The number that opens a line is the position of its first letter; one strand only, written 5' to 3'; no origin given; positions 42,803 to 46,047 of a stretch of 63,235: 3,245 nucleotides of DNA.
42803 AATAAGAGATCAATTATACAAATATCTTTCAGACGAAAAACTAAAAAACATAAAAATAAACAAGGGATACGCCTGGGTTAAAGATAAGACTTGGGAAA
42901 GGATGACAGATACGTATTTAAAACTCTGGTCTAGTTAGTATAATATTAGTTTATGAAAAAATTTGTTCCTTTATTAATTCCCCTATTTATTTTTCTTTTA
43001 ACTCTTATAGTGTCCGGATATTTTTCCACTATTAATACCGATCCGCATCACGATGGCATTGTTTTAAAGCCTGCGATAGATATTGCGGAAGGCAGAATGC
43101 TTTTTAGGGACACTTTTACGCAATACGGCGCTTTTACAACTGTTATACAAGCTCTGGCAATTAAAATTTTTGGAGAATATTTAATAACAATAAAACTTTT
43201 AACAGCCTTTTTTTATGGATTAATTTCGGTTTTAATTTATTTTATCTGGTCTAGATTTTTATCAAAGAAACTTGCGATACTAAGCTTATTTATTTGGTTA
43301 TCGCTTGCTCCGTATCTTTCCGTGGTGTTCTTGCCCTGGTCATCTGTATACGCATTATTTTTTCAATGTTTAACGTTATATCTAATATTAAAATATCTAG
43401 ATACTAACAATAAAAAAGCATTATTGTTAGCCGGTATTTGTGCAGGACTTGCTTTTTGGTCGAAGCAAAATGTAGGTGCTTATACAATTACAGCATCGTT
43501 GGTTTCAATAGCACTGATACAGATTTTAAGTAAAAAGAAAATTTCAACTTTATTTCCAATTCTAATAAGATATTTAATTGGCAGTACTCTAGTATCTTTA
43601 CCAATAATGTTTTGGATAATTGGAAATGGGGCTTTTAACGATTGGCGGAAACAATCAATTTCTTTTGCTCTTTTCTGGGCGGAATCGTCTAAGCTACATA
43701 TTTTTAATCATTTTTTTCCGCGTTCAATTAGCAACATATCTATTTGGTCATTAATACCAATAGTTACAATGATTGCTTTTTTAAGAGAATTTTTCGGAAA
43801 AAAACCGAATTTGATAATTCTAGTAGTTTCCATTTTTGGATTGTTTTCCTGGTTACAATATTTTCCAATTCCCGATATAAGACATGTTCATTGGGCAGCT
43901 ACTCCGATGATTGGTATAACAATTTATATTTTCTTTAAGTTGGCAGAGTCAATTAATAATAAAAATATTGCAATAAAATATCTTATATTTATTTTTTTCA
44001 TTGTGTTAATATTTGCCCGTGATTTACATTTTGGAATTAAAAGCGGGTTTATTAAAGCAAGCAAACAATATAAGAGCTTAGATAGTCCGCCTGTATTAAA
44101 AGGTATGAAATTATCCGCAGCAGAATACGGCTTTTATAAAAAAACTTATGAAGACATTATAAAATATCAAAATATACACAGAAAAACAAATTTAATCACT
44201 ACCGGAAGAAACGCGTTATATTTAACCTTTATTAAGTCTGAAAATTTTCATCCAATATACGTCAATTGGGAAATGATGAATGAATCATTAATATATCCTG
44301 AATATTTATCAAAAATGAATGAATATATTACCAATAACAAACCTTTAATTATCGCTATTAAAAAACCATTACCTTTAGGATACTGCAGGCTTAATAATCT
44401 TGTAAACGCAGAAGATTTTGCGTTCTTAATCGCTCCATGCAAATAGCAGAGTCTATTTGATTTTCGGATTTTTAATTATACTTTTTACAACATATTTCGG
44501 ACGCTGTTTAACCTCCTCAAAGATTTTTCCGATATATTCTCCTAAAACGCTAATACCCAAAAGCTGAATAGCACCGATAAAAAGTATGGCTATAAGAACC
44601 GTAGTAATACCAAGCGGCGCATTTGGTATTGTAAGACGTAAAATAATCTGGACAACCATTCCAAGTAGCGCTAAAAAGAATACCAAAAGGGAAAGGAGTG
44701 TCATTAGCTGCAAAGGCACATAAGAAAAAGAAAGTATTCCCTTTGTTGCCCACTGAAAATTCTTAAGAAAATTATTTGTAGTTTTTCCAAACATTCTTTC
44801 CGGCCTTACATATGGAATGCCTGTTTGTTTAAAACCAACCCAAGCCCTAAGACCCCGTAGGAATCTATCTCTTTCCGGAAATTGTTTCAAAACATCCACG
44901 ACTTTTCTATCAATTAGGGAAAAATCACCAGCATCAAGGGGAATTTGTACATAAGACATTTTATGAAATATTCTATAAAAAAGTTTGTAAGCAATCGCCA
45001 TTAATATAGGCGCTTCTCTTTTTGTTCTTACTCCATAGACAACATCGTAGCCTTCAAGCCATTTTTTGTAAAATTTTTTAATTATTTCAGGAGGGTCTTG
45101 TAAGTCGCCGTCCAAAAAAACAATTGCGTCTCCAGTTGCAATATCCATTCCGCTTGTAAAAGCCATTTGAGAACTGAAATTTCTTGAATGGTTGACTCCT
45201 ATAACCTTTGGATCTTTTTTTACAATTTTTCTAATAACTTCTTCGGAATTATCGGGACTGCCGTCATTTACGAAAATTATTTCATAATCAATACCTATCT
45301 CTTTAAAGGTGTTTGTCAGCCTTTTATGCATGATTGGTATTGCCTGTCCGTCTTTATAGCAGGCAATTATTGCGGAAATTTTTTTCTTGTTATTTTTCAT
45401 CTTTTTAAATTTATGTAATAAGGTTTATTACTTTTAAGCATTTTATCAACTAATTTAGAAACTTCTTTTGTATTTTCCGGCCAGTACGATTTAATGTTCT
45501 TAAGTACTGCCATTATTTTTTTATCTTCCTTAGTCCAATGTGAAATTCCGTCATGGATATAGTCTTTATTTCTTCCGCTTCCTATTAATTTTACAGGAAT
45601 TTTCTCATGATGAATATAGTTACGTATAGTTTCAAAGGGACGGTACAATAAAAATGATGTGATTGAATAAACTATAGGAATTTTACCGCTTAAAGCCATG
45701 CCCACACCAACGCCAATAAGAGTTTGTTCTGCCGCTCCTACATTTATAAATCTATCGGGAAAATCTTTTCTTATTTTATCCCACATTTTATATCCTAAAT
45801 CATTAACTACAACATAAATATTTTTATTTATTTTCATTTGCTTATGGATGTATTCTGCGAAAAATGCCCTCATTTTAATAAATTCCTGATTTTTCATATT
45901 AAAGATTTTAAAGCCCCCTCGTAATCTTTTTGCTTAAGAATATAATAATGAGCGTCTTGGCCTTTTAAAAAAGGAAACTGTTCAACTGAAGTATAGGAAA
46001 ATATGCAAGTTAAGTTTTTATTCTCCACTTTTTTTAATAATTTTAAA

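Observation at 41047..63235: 22-kb surface-glycan island dominated by lipid-carrier-dependent (GT-C) glycosyltransferases: candidate extracytoplasmic glycosylation system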

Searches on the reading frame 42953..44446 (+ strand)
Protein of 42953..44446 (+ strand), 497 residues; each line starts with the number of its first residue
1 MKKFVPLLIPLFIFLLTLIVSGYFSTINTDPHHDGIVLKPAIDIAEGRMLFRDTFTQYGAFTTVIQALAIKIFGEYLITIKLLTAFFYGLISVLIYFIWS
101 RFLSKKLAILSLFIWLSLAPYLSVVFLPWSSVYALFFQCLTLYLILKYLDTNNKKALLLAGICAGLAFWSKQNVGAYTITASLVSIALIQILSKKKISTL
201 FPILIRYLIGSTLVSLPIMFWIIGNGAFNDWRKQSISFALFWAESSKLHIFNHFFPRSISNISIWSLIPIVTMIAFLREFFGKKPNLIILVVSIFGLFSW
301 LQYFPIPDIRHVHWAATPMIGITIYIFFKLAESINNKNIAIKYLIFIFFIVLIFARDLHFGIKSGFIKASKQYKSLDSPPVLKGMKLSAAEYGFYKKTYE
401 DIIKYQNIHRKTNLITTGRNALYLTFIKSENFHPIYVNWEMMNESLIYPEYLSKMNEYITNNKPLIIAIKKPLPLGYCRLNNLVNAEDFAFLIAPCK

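Call 5: search_protein_families(library=pfam, proteins=[window:42953-44446:+], max_evalue=0.01)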
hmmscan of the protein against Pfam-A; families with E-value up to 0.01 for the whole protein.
window:42953-44446:+ (497 aa): 1 family
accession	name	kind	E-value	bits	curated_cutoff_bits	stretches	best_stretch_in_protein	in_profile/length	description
PF13231.12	PMT_2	-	2.2e-09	38.2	26.1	1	65-215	9-155/160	Dolichyl-phosphate-mannose-protein mannosyltransferase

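Call 11: search_solved_structures(query=window:42953-44446:+, max_evalue=1)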
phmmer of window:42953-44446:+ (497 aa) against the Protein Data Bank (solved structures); distinct sequences matched with E-value up to 1: 0.

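Call 26: search_protein_families(library=ncbifam, proteins=[window:42953-44446:+], max_evalue=0.001)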
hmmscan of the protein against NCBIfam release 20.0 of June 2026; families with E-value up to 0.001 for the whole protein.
window:42953-44446:+ (497 aa): 1 family
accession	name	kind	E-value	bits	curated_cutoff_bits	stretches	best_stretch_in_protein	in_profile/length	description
TIGR03663.1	TIGR03663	subfamily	0.00015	21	126.25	1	59-315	52-320/435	flippase activity-associated protein Agl23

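Call 55: find_homologous_proteins(query=window:42953-44446:+, max_evalue=0.00001)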
Query window:42953-44446:+ (497 aa): 270 proteins with E <= 0.00001 among 8000 candidates; the best 120 are listed.
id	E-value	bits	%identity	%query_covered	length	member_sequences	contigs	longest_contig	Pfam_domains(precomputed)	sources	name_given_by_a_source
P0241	0.0e+0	1094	100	100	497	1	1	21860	PF13231.13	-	-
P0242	1.8e-256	871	79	100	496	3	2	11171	PF13231.13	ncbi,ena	ncbi:MAG: glycosyltransferase family 39 protein [Patescibacteria group bacterium]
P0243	7.8e-256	868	77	100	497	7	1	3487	PF13231.13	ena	-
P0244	4.3e-251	853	77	100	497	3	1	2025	PF13231.13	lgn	-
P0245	5.2e-250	849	77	100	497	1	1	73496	PF13231.13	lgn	-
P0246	9.7e-246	835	76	96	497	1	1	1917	-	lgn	-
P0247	6.2e-231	786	71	100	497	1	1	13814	PF13231.13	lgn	-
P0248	9.1e-171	588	56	99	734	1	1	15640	PF13231.13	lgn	-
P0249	7.9e-163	562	54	98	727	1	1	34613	PF13231.13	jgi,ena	-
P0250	3.0e-161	556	53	98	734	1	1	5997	PF13231.13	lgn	-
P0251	3.4e-156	540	52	98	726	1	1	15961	PF13231.13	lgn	-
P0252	1.1e-155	538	51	99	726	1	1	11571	PF13231.13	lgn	-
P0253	1.5e-153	531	51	100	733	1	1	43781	PF13231.13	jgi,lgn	jgi:hypothetical protein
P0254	7.3e-149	516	50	95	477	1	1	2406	PF13231.13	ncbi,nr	ncbi:MAG: glycosyltransferase family 39 protein, partial [bacterium]|nr:glycosyltransferase family 3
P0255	7.9e-149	515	50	100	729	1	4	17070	PF13231.13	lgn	-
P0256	9.4e-149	515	50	99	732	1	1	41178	PF13231.13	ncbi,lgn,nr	ncbi:MAG: glycosyltransferase family 39 protein [Candidatus Shapirobacteria bacterium]|nr:glycosyltr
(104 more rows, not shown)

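Call 56: find_encoding_contigs(protein=P0245, flank=10000, max_places=1)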
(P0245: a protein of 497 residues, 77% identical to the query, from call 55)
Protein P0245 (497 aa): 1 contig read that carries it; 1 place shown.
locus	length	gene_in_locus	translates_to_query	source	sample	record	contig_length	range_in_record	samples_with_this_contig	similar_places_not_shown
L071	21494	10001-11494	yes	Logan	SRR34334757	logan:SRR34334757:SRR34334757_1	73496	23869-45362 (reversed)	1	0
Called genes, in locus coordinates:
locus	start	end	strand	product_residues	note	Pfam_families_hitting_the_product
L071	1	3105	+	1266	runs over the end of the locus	-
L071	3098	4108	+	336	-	-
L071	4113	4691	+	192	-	PF04203:Sortase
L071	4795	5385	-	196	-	PF06114:Peptidase_M78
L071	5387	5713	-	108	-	-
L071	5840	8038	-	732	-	PF14870:PSII_BNR (faint), PF15902:Sortilin-Vps10 (faint), PF13810:DUF4185 (faint), PF13529:Peptidase_C39_2 (weak)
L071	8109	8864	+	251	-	PF13489:Methyltransf_23, PF08241:Methyltransf_11, PF13649:Methyltransf_25 (weak)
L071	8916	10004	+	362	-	PF13439:Glyco_transf_4, PF00534:Glycos_transf_1, PF13692:Glyco_trans_1_4 (weak)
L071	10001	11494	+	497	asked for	PF13231:PMT_2 (weak)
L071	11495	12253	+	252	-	PF02353:CMAS (weak), PF13489:Methyltransf_23, PF05219:DREV, PF13847:Methyltransf_31, PF08241:Methyltransf_11, PF08242:Methyltransf_12, PF13649:Methyltransf_25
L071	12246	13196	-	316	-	PF00535:Glycos_transf_2, PF10111:Glyco_tranf_2_2 (weak)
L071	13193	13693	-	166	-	PF02779:Transket_pyr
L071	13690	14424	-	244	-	PF13292:DXP_synthase_N, PF00456:Transketolase_N, PF02775:TPP_enzyme_C (weak)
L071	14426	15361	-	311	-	PF00106:adh_short (weak), PF01073:3Beta_HSD, PF01370:Epimerase, PF02719:Polysacc_synt_2, PF04321:RmlD_sub_bind, PF05368:NmrA (weak), PF16363:GDP_Man_Dehyd, PF13460:NAD_binding_10, +1 more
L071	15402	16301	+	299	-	PF08003:Methyltransf_9, PF13489:Methyltransf_23, PF07021:MetW (weak), PF13847:Methyltransf_31, PF08241:Methyltransf_11, PF08242:Methyltransf_12, PF13649:Methyltransf_25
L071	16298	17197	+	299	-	PF13489:Methyltransf_23, PF13649:Methyltransf_25, PF13847:Methyltransf_31, PF08241:Methyltransf_11, PF08242:Methyltransf_12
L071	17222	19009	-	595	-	PF10131:PTPS_related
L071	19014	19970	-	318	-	-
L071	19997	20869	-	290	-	-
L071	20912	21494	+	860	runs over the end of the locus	PF00535:Glycos_transf_2, PF13641:Glyco_tranf_2_3 (faint), PF02366:PMT, PF13231:PMT_2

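Call 57: find_encoding_contigs(protein=P0256, flank=7000, max_places=1)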
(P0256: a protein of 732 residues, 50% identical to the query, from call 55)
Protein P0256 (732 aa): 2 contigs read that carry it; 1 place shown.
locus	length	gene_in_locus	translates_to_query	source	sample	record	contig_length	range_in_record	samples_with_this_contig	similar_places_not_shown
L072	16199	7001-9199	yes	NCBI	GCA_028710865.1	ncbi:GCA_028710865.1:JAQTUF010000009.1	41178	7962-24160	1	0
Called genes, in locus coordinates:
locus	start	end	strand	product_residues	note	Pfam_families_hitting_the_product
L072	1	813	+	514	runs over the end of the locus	PF00534:Glycos_transf_1, PF13692:Glyco_trans_1_4 (weak)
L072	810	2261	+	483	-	-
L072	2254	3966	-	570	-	PF19830:DUF6311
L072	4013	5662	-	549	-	PF26626:DUF8201 (weak)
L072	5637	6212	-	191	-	PF13489:Methyltransf_23, PF13847:Methyltransf_31 (weak), PF08241:Methyltransf_11, PF13649:Methyltransf_25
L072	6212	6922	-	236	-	PF00535:Glycos_transf_2, PF10111:Glyco_tranf_2_2, PF13641:Glyco_tranf_2_3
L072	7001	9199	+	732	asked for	PF13231:PMT_2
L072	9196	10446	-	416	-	PF01041:DegT_DnrJ_EryC1, PF00266:Aminotran_5 (weak)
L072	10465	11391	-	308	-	PF00535:Glycos_transf_2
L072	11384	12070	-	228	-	PF00702:Hydrolase, PF13419:HAD_2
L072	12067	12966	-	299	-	PF01370:Epimerase, PF04321:RmlD_sub_bind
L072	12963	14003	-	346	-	PF02615:Ldh_2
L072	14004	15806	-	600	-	PF02776:TPP_enzyme_N, PF00205:TPP_enzyme_M, PF02775:TPP_enzyme_C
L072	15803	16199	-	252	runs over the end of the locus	-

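Call 60: search_solved_structures(query=A3, max_evalue=10)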
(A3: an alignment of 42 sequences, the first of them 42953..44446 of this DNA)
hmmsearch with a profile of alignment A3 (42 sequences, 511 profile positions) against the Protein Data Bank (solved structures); distinct sequences matched with E-value up to 10: 0.

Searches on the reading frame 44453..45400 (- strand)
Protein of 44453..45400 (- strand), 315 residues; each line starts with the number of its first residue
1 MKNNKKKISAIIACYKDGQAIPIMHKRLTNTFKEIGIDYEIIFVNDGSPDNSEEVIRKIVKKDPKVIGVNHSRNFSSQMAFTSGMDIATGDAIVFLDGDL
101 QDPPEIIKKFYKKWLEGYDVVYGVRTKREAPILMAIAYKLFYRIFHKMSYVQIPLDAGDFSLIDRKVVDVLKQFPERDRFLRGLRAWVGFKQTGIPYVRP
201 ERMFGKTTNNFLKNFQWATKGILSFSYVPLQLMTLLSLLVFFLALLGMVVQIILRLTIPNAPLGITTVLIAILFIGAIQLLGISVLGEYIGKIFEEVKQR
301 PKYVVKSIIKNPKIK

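Call 5: search_protein_families(library=pfam, proteins=[window:44453-45400:-], max_evalue=0.01)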
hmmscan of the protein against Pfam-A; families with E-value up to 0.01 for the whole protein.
window:44453-45400:- (315 aa): 2 families
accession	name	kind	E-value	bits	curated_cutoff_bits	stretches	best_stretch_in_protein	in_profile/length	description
PF00535.33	Glycos_transf_2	-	7.4e-26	91.5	23.3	1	9-168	1-164/168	Glycosyl transferase family 2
PF10111.15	Glyco_tranf_2_2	-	2.5e-07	30.9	27.3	1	11-101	2-93/276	Glycosyltransferase like family 2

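Call 26: search_protein_families(library=ncbifam, proteins=[window:44453-45400:-], max_evalue=0.001)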
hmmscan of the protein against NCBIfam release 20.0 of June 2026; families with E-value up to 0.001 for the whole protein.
window:44453-45400:- (315 aa): 10 families
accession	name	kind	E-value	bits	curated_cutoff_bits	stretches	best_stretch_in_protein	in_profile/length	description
NF047588.1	GlcsyltransPgfSStrep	equivalog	1e-73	248.3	500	1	7-306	2-303/308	glycosyltransferase PgfS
NF007986.1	PRK10714.1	equivalog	2.1e-47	161.7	529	1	4-311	4-314/316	undecaprenyl-phosphate 4-deoxy-4-formamido-L-arabinose transferase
TIGR03937.1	PgaC_IcaA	equivalog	5.8e-13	48.6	422.3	1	4-99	43-135/407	poly-beta-1,6-N-acetyl-D-glucosamine synthase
NF007482.0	PRK10073.1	equivalog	6.5e-12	45.1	423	1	1-106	1-102/334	glycosyltransferase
NF041875.1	EPS_EpsD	equivalog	2.6e-08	33.6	370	1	9-121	2-111/325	exopolysaccharide biosynthesis glycosyltransferase EpsD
NF050050.1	ProtGlycPglI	equivalog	3.3e-08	33.3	500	1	6-123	2-117/306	GalNAc(5)-diNAcBac-PP-undecaprenol beta-1,3-glucosyltransferase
NF047683.1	TeichurnBiosyTuaG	equivalog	6.3e-07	29.3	400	1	1-108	1-105/252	teichuronic acid biosynthesis protein TuaG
NF038302.1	EPS_HpsE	equivalog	1.4e-06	27.5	300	1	8-107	3-104/307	hormogonium polysaccharide biosynthesis glycosyltransferase HpsE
TIGR04283.1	glyco_like_mftF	equivalog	2e-06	27.6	182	1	8-137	1-122/221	TIGR04283 family arsenosugar biosynthesis glycosyltransferase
NF041394.1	GtaseAglG_Halo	equivalog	0.0008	18.8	440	0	38-112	32-105/304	glucosyl-dolichyl phosphate glucuronosyltransferase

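Call 36: search_solved_structures(query=window:44453-45400:-, max_evalue=0.001)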
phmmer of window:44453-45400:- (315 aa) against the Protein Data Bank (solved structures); distinct sequences matched with E-value up to 0.001: 9.
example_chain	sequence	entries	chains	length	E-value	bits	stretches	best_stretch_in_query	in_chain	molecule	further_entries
5ekp_C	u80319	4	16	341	5.2e-73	249.1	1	6-307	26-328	Uncharacterized glycosyltransferase sll0501 | Glycosyltransferase sll0501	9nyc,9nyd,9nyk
9nye_A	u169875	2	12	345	5.4e-73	249.1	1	6-307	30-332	Glycosyltransferase sll0501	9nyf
5eke_A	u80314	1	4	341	1.7e-72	247.4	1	6-307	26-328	Uncharacterized glycosyltransferase sll0501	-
9hwj_A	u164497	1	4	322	2.9e-42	148.1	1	6-310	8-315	Undecaprenyl-phosphate 4-deoxy-4-formamido-L-arabinose transferase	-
9bhc_C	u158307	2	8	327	1.7e-40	142.3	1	6-309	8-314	Undecaprenyl-phosphate 4-deoxy-4-formamido-L-arabinose transferase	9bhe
8vxh_A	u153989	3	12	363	2.5e-40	141.8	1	6-309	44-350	Undecaprenyl-phosphate 4-deoxy-4-formamido-L-arabinose transferase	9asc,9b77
5mlz_A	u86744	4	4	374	4.2e-13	52.4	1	6-127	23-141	Dolichol monophosphate mannose synthase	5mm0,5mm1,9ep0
3bcv_A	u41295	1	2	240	8e-07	31.8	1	37-101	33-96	Putative glycosyltransferase protein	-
5hea_A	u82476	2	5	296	1.1e-05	28.1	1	8-109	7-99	Putative glycosyltransferase (GalT1)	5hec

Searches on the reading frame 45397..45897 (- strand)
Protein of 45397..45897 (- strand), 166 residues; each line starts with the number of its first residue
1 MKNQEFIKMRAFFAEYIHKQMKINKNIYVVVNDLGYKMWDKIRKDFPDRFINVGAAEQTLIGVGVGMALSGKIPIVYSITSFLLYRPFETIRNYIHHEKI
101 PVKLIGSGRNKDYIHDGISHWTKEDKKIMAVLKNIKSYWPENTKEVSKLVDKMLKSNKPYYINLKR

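Call 5: search_protein_families(library=pfam, proteins=[window:45397-45897:-], max_evalue=0.01)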
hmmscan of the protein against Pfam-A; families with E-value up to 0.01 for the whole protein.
window:45397-45897:- (166 aa): 1 family
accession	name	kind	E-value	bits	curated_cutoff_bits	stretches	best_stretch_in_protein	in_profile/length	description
PF02779.29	Transket_pyr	-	3.3e-16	59.9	27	1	7-166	3-169/174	Transketolase, pyrimidine binding domain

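Call 26: search_protein_families(library=ncbifam, proteins=[window:45397-45897:-], max_evalue=0.001)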
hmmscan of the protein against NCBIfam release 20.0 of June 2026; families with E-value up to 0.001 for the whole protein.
window:45397-45897:- (166 aa): 5 families
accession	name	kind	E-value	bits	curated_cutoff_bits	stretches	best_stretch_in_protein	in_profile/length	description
NF004559.0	PRK05899.2-5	equivalog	8.6e-18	63.9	488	1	7-166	318-476/627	transketolase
NF008968.0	PRK12315.1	subfamily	1.1e-10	40.4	510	1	9-159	281-430/582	1-deoxy-D-xylulose-5-phosphate synthase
NF003933.0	PRK05444.2-2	equivalog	1.1e-09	37.5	395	1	15-163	301-449/606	1-deoxy-D-xylulose-5-phosphate synthase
TIGR00204.1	dxs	equivalog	5.5e-09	35.1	465.95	1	12-153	315-455/616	1-deoxy-D-xylulose-5-phosphate synthase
NF006667.0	PRK09212.1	subfamily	0.00064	18.7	321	1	7-81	4-84/327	pyruvate dehydrogenase complex E1 component subunit beta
